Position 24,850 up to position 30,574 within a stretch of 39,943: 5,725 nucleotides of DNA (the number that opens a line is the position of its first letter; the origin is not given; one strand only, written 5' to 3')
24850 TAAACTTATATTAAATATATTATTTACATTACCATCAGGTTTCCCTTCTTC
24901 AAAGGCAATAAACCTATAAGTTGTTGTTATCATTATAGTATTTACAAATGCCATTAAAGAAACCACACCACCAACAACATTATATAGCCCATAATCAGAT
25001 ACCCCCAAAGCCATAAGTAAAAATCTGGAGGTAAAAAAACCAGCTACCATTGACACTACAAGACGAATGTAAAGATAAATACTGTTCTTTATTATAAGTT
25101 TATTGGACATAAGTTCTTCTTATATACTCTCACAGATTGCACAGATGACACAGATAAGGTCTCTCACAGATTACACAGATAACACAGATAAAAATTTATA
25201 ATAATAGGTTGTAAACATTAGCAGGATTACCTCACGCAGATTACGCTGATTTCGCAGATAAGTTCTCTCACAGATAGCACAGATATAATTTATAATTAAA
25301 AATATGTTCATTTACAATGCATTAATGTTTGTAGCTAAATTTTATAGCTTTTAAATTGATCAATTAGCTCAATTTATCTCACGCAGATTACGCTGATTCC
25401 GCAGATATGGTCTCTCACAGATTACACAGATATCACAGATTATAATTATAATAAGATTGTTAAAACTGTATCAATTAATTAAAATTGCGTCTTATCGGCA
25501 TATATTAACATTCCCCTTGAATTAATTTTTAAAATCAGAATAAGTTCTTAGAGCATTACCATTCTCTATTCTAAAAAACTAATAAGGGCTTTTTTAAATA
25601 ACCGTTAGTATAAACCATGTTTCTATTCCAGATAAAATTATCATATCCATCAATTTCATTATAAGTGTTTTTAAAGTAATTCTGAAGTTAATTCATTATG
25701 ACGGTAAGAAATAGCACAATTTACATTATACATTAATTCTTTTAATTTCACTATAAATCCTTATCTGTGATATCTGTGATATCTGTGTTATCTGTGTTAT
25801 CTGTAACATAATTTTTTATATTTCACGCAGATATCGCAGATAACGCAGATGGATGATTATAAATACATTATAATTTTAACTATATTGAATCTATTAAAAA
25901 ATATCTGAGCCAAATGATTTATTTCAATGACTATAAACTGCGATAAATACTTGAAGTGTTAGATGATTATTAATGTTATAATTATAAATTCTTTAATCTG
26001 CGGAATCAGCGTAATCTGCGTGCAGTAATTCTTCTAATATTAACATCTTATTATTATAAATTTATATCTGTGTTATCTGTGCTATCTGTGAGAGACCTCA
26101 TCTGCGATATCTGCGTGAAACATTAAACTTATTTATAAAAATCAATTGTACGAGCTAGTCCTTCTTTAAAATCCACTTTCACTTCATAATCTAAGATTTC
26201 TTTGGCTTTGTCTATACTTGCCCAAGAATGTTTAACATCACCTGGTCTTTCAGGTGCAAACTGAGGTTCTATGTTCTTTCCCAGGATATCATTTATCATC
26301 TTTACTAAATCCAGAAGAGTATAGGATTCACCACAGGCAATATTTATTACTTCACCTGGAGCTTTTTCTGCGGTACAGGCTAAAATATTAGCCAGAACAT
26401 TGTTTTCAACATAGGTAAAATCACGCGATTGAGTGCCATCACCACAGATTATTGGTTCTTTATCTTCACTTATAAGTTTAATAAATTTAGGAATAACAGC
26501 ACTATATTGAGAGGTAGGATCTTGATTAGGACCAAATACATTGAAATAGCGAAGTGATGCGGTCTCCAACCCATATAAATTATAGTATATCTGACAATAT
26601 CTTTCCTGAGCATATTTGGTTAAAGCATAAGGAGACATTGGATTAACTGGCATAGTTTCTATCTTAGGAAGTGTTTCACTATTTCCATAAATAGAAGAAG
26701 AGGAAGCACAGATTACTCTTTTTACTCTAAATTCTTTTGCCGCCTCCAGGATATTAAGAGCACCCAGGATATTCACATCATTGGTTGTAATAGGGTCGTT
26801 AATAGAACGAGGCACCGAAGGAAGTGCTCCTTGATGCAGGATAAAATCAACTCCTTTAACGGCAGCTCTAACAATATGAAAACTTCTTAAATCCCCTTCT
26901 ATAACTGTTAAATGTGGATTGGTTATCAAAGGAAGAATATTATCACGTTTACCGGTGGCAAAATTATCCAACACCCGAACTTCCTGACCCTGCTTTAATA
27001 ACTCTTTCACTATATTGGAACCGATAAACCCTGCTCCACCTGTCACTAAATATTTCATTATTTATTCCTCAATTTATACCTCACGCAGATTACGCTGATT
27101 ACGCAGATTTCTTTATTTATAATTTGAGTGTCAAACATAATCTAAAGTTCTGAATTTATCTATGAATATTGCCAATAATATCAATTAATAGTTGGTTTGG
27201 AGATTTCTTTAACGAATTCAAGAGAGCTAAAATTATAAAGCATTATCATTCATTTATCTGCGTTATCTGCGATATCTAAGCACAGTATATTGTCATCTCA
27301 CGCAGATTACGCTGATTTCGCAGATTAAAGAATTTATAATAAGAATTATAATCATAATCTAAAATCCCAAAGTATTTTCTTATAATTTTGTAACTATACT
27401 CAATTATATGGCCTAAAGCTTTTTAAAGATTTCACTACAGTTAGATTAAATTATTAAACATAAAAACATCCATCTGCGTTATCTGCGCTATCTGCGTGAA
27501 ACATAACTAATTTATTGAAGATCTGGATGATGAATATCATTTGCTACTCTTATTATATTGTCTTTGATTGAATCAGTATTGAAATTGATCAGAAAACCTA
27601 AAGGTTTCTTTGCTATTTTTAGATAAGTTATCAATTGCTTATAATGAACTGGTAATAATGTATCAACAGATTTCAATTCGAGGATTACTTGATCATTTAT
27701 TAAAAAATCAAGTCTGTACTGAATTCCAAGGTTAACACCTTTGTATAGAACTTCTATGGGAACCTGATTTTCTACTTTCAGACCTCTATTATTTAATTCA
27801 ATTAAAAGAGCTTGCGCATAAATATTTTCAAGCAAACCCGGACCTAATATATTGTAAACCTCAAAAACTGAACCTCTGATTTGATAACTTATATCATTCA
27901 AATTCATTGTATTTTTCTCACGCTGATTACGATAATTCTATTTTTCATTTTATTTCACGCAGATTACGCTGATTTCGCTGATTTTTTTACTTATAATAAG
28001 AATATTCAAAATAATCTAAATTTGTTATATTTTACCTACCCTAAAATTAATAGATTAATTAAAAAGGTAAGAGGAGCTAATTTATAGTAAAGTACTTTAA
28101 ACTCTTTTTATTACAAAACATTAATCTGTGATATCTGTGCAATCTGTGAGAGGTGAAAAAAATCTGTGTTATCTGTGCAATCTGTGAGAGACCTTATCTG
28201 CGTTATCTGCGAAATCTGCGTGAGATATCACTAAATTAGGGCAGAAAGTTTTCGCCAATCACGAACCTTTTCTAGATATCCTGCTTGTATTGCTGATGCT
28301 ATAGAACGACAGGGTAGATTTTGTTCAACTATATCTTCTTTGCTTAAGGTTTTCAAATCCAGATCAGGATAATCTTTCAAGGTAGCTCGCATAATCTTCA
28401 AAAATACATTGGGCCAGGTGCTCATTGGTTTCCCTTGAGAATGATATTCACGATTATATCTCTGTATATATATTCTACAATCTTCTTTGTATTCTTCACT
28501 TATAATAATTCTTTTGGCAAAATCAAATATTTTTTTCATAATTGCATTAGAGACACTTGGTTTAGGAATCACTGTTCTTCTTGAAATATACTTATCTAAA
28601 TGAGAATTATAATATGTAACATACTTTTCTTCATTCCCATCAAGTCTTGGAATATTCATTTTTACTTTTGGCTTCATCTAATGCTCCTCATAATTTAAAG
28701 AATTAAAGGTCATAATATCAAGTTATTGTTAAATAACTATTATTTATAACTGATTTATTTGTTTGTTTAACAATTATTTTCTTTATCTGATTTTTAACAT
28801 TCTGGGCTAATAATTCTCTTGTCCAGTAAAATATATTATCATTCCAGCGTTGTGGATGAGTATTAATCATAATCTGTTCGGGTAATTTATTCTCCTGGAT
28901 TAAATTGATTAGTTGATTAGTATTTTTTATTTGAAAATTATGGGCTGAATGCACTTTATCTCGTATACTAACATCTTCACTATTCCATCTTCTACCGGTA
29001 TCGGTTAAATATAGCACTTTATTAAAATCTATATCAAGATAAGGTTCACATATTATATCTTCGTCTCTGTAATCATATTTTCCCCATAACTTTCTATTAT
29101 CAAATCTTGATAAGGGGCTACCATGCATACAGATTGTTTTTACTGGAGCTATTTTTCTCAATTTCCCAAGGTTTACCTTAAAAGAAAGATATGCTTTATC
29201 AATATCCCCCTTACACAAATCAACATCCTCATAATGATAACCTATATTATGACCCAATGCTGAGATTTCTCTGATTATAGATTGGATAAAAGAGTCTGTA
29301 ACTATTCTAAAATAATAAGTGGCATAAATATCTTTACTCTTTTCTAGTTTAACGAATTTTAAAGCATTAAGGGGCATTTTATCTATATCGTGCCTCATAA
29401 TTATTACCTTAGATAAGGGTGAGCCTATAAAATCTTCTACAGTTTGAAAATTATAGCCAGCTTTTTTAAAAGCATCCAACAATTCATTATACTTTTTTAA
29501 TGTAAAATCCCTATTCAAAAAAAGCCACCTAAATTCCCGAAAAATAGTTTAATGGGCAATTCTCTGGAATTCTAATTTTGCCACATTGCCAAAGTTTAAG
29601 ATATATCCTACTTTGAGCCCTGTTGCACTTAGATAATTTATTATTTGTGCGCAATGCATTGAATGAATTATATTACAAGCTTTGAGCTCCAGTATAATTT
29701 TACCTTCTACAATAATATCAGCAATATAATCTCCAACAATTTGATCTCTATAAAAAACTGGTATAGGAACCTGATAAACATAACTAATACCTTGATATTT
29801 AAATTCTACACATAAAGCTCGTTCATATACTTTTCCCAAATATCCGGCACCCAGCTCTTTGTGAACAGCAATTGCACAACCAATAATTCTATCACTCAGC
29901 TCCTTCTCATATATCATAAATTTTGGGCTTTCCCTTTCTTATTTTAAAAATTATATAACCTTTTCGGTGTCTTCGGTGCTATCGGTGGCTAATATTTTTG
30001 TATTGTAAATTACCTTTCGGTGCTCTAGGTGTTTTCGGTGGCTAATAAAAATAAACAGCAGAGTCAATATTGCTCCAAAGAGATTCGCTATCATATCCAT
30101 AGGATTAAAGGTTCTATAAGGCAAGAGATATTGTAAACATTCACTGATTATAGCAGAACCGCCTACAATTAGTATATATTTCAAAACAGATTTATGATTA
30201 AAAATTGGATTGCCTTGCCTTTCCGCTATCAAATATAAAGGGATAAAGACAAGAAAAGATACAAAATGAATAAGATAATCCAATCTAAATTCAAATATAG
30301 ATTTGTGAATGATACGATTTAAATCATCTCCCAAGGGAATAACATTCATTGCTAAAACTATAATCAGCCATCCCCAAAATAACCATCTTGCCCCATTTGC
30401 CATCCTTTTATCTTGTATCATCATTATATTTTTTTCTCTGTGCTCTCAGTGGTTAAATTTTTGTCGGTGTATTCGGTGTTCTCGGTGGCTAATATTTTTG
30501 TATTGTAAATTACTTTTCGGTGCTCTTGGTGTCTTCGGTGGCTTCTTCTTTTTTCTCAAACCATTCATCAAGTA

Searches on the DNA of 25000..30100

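Call 96: search_rna_families(source=window, start=25000, end=30100, threshold=evalue, max_evalue=1)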
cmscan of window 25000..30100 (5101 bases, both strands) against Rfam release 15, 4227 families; matches with E-value up to 1: 3.
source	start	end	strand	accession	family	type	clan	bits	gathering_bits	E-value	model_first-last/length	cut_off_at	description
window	25776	25846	+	RF04258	mir-994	Gene; miRNA;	-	24.2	93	0.18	1-81/81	no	mir-994 microRNA precursor family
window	25769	25844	+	RF00654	mir-216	Gene; miRNA;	CL00094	23.7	53.5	0.37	1-77/77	no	mir-216 microRNA precursor family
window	25782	25849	+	RF03728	MIR1511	Gene; miRNA;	-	23.3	100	0.52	1-85/85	no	MIR1511 microRNA precursor family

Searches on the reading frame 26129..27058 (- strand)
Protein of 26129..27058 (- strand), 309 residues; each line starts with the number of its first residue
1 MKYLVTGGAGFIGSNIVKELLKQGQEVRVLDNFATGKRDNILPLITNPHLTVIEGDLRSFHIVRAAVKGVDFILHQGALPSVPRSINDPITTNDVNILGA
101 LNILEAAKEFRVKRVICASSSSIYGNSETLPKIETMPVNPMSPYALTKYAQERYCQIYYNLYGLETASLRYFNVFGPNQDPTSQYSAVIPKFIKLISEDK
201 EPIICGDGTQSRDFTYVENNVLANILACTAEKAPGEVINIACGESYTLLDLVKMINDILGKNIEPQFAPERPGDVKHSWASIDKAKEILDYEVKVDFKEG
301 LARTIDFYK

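Call 12: search_protein_families(library=ncbifam, proteins=[window:26129-27058:-])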
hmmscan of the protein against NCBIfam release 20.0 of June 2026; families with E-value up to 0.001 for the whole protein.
window:26129-27058:- (309 aa): 34 families (the best 25 are shown)
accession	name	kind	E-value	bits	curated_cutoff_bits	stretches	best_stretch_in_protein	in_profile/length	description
NF011728.1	PRK15181.1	equivalog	3.1e-76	256.6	760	1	2-308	17-337/348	Vi polysaccharide biosynthesis UDP-N-acetylglucosaminuronic acid C-4 epimerase TviC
TIGR04180.1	EDH_00030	hypoth_equivalog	2.6e-56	190.9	475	1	4-295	2-296/297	NAD-dependent 4,6-dehydratase LegB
TIGR01179.1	galE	equivalog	1.7e-53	181.6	262.3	1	3-296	2-312/332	UDP-glucose 4-epimerase GalE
TIGR01181.1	dTDP_gluc_dehyt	equivalog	1.2e-48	165.9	365.1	1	2-308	1-311/321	dTDP-glucose 4,6-dehydratase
NF007956.0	PRK10675.1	subfamily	4e-37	128.1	394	1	1-299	1-320/338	UDP-glucose 4-epimerase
TIGR02197.1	heptose_epim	equivalog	1.2e-35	123.2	274.6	1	4-305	2-310/316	ADP-glyceromanno-heptose 6-epimerase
NF007490.0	PRK10084.1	subfamily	8e-24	84.3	649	1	1-308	1-334/361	dTDP-glucose 4,6-dehydratase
TIGR03466.1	HpnA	hypoth_equivalog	6.7e-22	77.8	367.65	1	1-154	1-151/327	hopanoid-associated sugar epimerase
NF007582.0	PRK10217.1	equivalog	1.7e-21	76.7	698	1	2-277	3-283/355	dTDP-glucose 4,6-dehydratase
NF042422.1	oxyalk_red_OleD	equivalog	8.4e-21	74.7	580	1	1-250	1-241/329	2-alkyl-3-oxoalkanoate reductase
NF047922.1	GDPFucSynFcl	equivalog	1.9e-20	73.5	500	1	4-308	6-301/308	GDP-L-fucose synthase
TIGR01472.1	gmd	equivalog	4.9e-19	68.7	415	1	4-264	4-273/342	GDP-mannose 4,6-dehydratase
NF008872.0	PRK11908.1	equivalog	1.5e-18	67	294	1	2-261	3-273/349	bifunctional UDP-4-keto-pentose/UDP-xylose synthase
TIGR02622.1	CDP_4_6_dhtase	equivalog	5.6e-18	65.2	278.45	1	2-309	6-331/352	CDP-glucose 4,6-dehydratase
TIGR04130.1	FnlA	equivalog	9.6e-18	64.2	730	1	4-121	8-125/337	UDP-N-acetylglucosamine 4,6-dehydratase/5-epimerase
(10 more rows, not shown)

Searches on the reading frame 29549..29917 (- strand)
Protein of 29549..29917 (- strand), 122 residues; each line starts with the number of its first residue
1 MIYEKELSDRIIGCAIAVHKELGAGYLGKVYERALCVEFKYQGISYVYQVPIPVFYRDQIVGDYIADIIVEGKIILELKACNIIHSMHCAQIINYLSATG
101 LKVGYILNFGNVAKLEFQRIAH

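Call 12: search_protein_families(library=ncbifam, proteins=[window:29549-29917:-])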
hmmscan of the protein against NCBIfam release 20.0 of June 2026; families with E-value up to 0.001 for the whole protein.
window:29549-29917:- (122 aa): 1 family
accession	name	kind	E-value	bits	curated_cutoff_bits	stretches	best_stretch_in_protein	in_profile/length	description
TIGR04256.1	GxxExxY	subfamily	3.3e-39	133.9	35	1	6-120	1-115/116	GxxExxY protein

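Call 28: find_encoding_contigs(protein=window:29549-29917:-, flank=2500, max_places=10)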
Protein window:29549-29917:- (122 aa): 2 contigs read that carry it; 1 place shown.
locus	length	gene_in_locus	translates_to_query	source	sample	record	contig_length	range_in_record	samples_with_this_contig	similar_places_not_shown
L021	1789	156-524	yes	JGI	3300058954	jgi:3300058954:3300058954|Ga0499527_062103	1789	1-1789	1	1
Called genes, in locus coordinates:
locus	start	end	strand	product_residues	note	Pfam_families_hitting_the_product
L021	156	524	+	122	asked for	PF13366:PDDEXK_3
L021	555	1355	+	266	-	-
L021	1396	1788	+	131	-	?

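Call 87: search_protein_families(library=padloc, proteins=[window:29549-29917:-], max_evalue=0.01)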
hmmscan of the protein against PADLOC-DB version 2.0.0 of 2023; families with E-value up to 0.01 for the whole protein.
window:29549-29917:- (122 aa): 0 families

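Call 88: search_protein_families(library=phrogs, proteins=[window:29549-29917:-], max_evalue=0.01)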
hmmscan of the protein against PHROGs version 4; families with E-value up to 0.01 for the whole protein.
window:29549-29917:- (122 aa): 0 families

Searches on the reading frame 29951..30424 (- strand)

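Call 12: search_protein_families(library=ncbifam, proteins=[window:29951-30424:-])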
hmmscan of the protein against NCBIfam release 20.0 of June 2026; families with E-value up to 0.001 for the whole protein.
window:29951-30424:- (157 aa): 1 family
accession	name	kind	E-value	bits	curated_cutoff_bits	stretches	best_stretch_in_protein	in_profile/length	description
NF037970.1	vanZ_1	subfamily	3.2e-05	24.5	20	1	43-118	36-109/109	VanZ family protein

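Call 91: search_protein_families(library=pfam, proteins=[window:29951-30424:-], max_evalue=0.00001)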
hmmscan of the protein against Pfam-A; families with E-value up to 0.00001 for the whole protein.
window:29951-30424:- (157 aa): 1 family
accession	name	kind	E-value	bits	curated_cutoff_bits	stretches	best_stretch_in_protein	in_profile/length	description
PF04892.17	VanZ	-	1.3e-08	36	30.1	1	46-127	55-124/126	VanZ like family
